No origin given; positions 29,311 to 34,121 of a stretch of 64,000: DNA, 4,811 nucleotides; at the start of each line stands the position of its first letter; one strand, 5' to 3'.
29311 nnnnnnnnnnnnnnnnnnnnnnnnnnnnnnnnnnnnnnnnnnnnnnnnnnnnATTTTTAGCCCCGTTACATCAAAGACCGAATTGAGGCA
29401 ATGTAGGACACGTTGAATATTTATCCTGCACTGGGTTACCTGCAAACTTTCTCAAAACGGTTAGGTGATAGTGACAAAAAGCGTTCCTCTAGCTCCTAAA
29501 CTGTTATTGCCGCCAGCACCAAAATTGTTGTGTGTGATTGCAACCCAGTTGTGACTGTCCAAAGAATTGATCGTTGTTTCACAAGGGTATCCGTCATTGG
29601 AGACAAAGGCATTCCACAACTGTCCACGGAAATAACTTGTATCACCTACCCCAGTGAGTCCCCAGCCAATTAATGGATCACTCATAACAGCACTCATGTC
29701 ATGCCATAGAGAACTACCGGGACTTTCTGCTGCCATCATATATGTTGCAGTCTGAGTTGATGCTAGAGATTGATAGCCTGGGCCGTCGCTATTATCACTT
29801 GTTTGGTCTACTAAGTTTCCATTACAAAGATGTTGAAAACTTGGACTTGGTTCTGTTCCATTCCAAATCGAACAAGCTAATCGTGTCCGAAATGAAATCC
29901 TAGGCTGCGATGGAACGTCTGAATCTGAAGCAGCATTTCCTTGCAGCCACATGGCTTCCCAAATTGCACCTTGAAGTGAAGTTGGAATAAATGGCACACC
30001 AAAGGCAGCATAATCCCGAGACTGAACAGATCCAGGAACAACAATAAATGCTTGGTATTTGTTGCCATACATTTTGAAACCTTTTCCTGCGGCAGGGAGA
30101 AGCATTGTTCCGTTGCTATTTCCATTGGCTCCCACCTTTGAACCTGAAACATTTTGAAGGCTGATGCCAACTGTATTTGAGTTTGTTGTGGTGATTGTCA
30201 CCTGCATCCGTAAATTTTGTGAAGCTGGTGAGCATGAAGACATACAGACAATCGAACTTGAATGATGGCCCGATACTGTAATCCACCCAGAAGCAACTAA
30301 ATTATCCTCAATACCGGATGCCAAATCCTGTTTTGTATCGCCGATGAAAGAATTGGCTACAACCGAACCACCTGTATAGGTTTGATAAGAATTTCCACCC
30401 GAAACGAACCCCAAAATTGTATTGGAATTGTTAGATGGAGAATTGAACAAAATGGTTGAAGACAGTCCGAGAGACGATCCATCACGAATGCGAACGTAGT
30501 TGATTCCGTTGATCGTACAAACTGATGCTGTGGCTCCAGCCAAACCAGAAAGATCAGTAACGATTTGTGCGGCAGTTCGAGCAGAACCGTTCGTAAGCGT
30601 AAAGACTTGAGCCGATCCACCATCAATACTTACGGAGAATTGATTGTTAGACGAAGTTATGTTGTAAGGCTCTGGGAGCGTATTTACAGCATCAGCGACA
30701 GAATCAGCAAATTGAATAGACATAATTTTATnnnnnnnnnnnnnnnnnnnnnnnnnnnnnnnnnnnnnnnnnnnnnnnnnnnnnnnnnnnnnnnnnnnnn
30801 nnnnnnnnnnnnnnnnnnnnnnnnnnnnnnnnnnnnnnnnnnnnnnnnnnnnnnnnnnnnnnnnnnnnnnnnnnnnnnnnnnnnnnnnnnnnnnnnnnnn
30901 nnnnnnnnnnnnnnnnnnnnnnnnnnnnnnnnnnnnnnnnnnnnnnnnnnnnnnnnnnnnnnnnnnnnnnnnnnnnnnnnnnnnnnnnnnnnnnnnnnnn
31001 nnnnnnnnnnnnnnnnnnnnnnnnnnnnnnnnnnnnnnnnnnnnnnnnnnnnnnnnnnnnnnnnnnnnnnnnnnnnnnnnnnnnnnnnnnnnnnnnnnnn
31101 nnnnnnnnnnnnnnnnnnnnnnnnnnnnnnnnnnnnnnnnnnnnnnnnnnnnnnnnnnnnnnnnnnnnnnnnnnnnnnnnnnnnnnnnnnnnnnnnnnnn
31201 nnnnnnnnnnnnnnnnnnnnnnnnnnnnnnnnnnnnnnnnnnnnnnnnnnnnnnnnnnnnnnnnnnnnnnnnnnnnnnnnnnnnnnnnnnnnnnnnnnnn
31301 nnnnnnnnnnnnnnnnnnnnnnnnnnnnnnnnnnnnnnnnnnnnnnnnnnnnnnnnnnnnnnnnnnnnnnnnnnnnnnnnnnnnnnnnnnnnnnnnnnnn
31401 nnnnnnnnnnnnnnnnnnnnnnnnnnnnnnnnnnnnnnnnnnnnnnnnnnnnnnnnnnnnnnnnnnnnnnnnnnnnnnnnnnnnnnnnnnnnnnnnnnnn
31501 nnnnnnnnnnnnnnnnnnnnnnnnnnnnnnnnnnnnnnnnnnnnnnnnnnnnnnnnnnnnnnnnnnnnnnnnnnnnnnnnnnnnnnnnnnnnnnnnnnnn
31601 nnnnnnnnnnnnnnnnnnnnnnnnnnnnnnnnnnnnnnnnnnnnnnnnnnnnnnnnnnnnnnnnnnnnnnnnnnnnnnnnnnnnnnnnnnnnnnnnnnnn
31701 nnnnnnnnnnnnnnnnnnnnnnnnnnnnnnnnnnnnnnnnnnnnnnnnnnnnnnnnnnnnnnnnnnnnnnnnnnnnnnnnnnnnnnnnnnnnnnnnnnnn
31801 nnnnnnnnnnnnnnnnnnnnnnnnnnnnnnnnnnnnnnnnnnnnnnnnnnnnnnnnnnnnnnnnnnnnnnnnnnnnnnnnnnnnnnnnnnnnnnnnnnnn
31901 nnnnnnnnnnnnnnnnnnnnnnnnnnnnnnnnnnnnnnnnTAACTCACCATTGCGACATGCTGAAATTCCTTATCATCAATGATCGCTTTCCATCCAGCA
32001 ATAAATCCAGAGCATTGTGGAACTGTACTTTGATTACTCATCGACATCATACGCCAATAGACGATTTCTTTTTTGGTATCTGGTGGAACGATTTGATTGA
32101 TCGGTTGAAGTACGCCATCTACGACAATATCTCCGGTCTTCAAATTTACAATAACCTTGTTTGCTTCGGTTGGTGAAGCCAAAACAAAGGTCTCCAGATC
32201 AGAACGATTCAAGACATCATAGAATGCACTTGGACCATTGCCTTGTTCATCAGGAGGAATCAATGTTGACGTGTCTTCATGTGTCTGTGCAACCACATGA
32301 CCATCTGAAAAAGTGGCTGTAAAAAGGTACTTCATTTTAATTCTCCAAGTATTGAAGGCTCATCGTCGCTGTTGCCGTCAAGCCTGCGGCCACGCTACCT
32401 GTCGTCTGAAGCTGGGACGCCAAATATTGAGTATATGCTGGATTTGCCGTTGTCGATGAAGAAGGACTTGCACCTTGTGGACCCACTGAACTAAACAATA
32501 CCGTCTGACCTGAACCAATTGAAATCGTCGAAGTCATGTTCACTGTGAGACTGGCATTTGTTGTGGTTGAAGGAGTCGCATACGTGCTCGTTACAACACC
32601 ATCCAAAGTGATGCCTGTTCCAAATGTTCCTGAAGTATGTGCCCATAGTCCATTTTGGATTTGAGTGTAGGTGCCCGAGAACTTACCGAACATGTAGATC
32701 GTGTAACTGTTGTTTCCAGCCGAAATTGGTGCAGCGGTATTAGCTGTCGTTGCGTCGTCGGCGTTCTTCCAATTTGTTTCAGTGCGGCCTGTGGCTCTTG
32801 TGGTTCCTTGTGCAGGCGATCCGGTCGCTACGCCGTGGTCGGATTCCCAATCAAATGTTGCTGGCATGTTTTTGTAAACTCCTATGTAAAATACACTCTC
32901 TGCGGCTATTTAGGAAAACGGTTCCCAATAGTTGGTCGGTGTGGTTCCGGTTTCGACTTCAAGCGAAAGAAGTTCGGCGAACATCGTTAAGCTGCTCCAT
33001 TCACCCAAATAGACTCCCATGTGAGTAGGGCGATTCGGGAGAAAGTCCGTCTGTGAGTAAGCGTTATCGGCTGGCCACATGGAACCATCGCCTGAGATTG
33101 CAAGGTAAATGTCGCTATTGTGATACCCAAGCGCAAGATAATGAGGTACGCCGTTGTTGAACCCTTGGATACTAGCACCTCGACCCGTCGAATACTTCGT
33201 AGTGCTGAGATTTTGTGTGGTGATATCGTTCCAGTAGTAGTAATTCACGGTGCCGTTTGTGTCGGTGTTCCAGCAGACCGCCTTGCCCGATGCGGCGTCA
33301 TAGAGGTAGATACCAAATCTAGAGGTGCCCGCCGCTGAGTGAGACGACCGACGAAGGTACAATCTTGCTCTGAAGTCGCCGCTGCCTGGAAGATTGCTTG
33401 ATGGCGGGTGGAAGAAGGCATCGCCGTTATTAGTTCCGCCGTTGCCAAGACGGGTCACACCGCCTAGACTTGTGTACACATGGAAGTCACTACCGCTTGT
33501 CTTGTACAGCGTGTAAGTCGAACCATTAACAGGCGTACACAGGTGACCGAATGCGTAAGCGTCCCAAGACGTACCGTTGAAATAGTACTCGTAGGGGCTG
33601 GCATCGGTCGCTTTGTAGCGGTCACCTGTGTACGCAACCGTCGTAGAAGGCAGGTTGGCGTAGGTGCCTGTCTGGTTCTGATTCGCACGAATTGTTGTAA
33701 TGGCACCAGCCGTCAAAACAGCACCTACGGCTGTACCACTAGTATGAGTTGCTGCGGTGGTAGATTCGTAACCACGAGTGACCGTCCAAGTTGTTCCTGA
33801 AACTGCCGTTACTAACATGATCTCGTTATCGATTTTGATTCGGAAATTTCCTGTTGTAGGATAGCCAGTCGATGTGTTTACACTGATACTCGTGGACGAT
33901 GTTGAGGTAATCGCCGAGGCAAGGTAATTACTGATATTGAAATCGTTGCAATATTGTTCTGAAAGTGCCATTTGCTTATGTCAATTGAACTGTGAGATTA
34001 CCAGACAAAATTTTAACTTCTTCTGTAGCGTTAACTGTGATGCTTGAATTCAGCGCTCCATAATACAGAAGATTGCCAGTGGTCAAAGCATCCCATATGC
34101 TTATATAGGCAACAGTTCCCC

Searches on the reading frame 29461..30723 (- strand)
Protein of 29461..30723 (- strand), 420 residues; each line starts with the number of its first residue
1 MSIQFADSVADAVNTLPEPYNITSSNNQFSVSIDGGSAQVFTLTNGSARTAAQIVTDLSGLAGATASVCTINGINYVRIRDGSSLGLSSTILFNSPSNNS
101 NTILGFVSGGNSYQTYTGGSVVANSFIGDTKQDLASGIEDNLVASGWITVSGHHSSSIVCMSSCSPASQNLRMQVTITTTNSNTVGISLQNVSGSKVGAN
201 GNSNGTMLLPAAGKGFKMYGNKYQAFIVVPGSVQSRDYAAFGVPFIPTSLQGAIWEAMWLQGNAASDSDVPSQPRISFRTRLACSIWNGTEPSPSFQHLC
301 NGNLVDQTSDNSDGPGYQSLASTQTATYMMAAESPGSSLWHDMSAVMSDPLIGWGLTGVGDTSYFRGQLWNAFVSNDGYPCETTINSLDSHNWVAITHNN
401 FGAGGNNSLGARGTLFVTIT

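Call 13: search_solved_structures(query=A3, max_evalue=1, show_alignments=1)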
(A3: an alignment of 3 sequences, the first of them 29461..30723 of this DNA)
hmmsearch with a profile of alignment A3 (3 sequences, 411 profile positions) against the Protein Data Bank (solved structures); distinct sequences matched with E-value up to 1: 0.

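Call 32: find_homologous_proteins(query=A3, max_evalue=0.00001)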
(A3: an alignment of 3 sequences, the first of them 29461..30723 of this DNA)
Query A3 (3 sequences) (420 aa, profile of the alignment): 95 proteins with E <= 0.00001 among 8000 candidates.
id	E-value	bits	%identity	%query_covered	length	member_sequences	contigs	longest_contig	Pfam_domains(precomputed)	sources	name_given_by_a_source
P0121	3.0e-225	766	100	100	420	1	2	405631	-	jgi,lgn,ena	jgi:hypothetical protein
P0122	3.5e-214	729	50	94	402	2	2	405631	-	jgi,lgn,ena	jgi:hypothetical protein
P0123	1.2e-180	619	48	93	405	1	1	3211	-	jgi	jgi:hypothetical protein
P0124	9.9e-172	590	69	99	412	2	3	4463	-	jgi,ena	-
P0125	5.2e-166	571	68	100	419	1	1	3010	-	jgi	jgi:hypothetical protein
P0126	9.2e-166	570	48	94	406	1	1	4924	-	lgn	-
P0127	7.8e-158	544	67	100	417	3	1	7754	-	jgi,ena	jgi:hypothetical protein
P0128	6.2e-153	528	48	99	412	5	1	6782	-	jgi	jgi:hypothetical protein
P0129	2.6e-152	526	50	99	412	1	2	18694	-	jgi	jgi:hypothetical protein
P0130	1.6e-150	520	46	99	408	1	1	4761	-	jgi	jgi:hypothetical protein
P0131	6.7e-150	518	46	99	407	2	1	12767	-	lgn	-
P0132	4.6e-149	515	49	99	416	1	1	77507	-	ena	-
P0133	7.3e-148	511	55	99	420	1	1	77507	-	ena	-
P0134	1.3e-146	507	55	99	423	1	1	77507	-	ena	-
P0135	1.1e-144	500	45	99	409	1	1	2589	-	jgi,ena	-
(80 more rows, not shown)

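Call 42: predict_structure(alignment_id=A5)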
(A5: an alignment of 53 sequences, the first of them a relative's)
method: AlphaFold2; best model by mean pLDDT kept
length: 301 residues; sequences in the alignment: 53
mean_pLDDT: 90.2   pTM: 0.91
mean pLDDT of the five models: 90.2, 89.7, 89.6, 88.7, 88.6
residues with pLDDT >= 90: 209; 70-90: 79; 50-70: 13; < 50: 0
segments of 3 or more residues with pLDDT < 50: none
pLDDT, mean of each block of 10 residues (from residue 1): 85 95 96 95 86 95 90 92 81 90 98 94 97 94 95 91 92 87 91 71 89 76 91 94 92 95 92 93 80 91 88
secondary structure, 60 per line:
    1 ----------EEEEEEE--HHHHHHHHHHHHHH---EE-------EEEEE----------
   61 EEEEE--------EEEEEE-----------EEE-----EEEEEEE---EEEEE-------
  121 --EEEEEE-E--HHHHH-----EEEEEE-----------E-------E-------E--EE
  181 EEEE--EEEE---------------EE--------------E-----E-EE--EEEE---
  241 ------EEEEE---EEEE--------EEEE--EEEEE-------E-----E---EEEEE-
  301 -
elements in order: E11-17 H20-33 E46-50 E61-65 E74-79 E91-93 E99-105 E109-113 E123-128 H133-137 E143-148 E179-184 E187-190 E234-237 E247-251 E255-258 E267-270 E273-277 E295-299

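Call 45: fold_search(model_id=the predicted structure, library=pdb)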
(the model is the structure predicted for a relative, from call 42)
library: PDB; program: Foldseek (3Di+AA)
matches with E <= 10: 290; with E <= 0.001: 1
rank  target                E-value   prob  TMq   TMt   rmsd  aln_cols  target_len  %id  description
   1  8rk3_G                9.1e-08  1.00  0.58  0.58   6.4       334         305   11  Bacteriophage JBD30 baseplate - composite structure (released 2024-08-14)
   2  7xoi_A                1.9e-01  0.15  0.23  0.16  13.3       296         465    8  Aspergillus sojae alpha-glucosidase AsojAgdL in complex with trehalose (released 2022-06-15)
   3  8jr3_E                2.4e-01  0.03  0.12  0.10  20.4       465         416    8  Crystal structure of Hendra Virus attachment(G) glycoprotein mutant S586N in complex with neutralizing antibody 14F8 (released 2024-06-19)
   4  9f0y_H                2.9e-01  0.06  0.09  0.06  13.4       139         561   12  CryoEM structure of the F plasmid relaxosome with TraI in its TE mode, derived from the ss-27_+8ds+9_+143-R Locally-re (released 2025-06-04)
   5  9f11_H                3.3e-01  0.06  0.09  0.06  13.9       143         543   11  CryoEM structure of the F plasmid relaxosome with oriT DNA ss-27_+3ds+4_+143 and TraI its TE mode, derived from ss-27_ (released 2025-06-04)
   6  9f10_H                3.3e-01  0.06  0.09  0.06  13.9       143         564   12  CryoEM structure of the F plasmid relaxosome with TraI in its TE mode, without accessory protein TraM. Derived from th (released 2025-06-04)
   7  3a69                  3.4e-01  0.07  0.17  0.15  20.5       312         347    9  Atomic model of the bacterial flagellar hook based on docking an X-ray derived structure and terminal two alpha-helices  (released 2009-12-15)
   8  8qqh_AAA              3.6e-01  0.06  0.18  0.08  15.5       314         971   10  Structure of beta-galactosidase from Desulfurococcus amyloliticus (released 2024-08-14)
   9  3b01_B                4.0e-01  0.18  0.17  0.19   7.6       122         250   10  Crystal structure of the laminarinase catalytic domain from Thermotoga maritima MSB8 (released 2011-11-23)
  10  6jzt_A                4.0e-01  0.06  0.17  0.13  21.0       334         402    6  Structure of the bacterial flagellar hook from Salmonella typhimurium (released 2019-07-17)
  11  7vwk_A                4.2e-01  0.02  0.10  0.10  20.6       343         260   10  The product template domain of AviM (released 2022-06-08)
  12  5ieg_A                4.7e-01  0.04  0.16  0.08  17.9       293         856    5  Murine endoplasmic reticulum alpha-glucosidase II with N-9'-methoxynonyl-1-deoxynojirimycin. (released 2016-07-27)
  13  6thg_B                4.7e-01  0.02  0.11  0.09  19.9       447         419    8  Cedar Virus attachment glycoprotein (G) in complex with human ephrin-B1 (released 2019-12-18)
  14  8d43_A                5.8e-01  0.05  0.18  0.08  18.8       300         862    6  Cryo-EM structure of human Kidney Glucosidase II (released 2022-11-16)
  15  8uid_A                6.1e-01  0.06  0.18  0.10  16.3       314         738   10  Archaeal highly thermostable GH35 family beta-galactosidase from Desulfurococcus amyloliticus (released 2024-10-16)
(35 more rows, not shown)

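Call 70: find_related_loci(query=A5, collection=viral_contigs, flank=8000)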
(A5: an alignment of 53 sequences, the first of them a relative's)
Query A5 (301 aa) in viral_contigs; peptide patterns used: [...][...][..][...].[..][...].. (x = any residue, [..] = any of these).
147 stretches matched a pattern; 26 encode a relative of the query (tblastn E <= 1e-3); 21 distinct loci.
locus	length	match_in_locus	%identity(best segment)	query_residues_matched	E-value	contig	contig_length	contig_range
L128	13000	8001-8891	58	1-299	4e-120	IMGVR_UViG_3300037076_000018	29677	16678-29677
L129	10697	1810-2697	58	1-299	2e-108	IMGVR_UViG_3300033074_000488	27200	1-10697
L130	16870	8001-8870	35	1-297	2e-48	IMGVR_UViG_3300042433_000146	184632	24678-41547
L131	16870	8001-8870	35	1-297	2e-48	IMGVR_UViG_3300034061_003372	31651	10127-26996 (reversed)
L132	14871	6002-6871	35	1-297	2e-48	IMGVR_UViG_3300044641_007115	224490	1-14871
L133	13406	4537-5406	35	1-297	6e-48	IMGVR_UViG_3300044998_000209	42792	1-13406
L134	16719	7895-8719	37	1-284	1e-40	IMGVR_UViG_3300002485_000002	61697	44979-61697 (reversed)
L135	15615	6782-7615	32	1-297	4e-40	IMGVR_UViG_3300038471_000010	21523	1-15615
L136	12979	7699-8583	32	1-297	5e-35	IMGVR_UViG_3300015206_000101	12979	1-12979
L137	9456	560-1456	28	1-296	2e-28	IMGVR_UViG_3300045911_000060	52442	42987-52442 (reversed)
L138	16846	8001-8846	29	1-282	1e-27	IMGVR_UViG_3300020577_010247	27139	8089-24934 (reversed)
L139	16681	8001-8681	31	51-284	1e-27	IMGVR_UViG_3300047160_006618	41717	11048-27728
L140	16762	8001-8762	31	1-282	1e-25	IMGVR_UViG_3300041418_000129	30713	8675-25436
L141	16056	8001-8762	31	1-282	1e-25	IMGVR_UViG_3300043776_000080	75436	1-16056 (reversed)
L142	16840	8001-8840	31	1-297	3e-24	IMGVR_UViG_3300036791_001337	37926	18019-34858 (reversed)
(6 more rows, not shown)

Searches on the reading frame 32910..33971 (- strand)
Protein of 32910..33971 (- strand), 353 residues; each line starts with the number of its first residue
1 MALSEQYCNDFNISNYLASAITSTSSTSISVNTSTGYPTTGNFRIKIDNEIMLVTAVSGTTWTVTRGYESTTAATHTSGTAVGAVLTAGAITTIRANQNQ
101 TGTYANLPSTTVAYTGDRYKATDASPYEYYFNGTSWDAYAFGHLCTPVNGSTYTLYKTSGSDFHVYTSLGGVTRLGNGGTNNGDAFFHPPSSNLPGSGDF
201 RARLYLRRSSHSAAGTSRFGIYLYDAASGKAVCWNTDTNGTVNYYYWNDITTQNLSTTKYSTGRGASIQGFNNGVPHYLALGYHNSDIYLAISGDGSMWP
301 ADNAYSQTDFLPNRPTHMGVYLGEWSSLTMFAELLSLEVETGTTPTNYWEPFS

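Call 7: search_protein_families(library=phrogs, proteins=[window:32910-33971:-], max_evalue=0.01)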
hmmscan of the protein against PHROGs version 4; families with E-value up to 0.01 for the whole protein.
window:32910-33971:- (353 aa): 6 families
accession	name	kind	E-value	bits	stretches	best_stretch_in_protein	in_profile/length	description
phrog_1101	-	tail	1.1e-09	37.8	1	10-124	552-669/1405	tail protein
phrog_6427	-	unknown function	2.2e-08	34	1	48-123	58-136/675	-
phrog_38058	-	tail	7.8e-08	32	1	16-88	21-102/708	tail fiber protein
phrog_7578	-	unknown function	2.2e-06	27.9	1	7-82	18-97/300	-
phrog_8469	-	tail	1.7e-05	25.3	1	47-113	52-117/303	tail fiber protein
phrog_12150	-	unknown function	0.0011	18.9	1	17-101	15-103/477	-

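Call 8: search_protein_families(library=pfam, proteins=[window:32910-33971:-], max_evalue=0.1)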
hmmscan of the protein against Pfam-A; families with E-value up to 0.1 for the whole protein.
window:32910-33971:- (353 aa): 0 families

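Call 67: search_solved_structures(query=window:32910-33971:-, max_evalue=1, show_alignments=2)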
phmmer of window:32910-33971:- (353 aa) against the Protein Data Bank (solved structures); distinct sequences matched with E-value up to 1: 1.
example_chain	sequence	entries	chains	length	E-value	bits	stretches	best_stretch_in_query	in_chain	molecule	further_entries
2h5f_A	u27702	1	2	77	0.64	12.7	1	132-160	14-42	denmotoxin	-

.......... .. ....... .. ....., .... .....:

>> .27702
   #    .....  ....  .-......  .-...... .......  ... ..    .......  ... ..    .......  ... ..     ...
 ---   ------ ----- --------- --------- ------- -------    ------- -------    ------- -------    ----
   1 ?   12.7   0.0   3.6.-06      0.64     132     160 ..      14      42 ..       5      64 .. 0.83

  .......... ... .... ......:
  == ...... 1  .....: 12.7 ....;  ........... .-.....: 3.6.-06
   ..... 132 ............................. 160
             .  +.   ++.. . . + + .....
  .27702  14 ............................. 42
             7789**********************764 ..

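Call 85: search_protein_families(library=ncbifam, proteins=[window:32910-33971:-], max_evalue=0.01)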
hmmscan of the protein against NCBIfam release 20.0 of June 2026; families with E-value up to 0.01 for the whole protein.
window:32910-33971:- (353 aa): 1 family
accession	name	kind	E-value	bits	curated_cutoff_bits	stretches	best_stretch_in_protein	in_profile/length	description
NF033841.2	small_YshB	equivalog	0.00025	20.9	34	1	64-88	9-33/40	YshB family small membrane protein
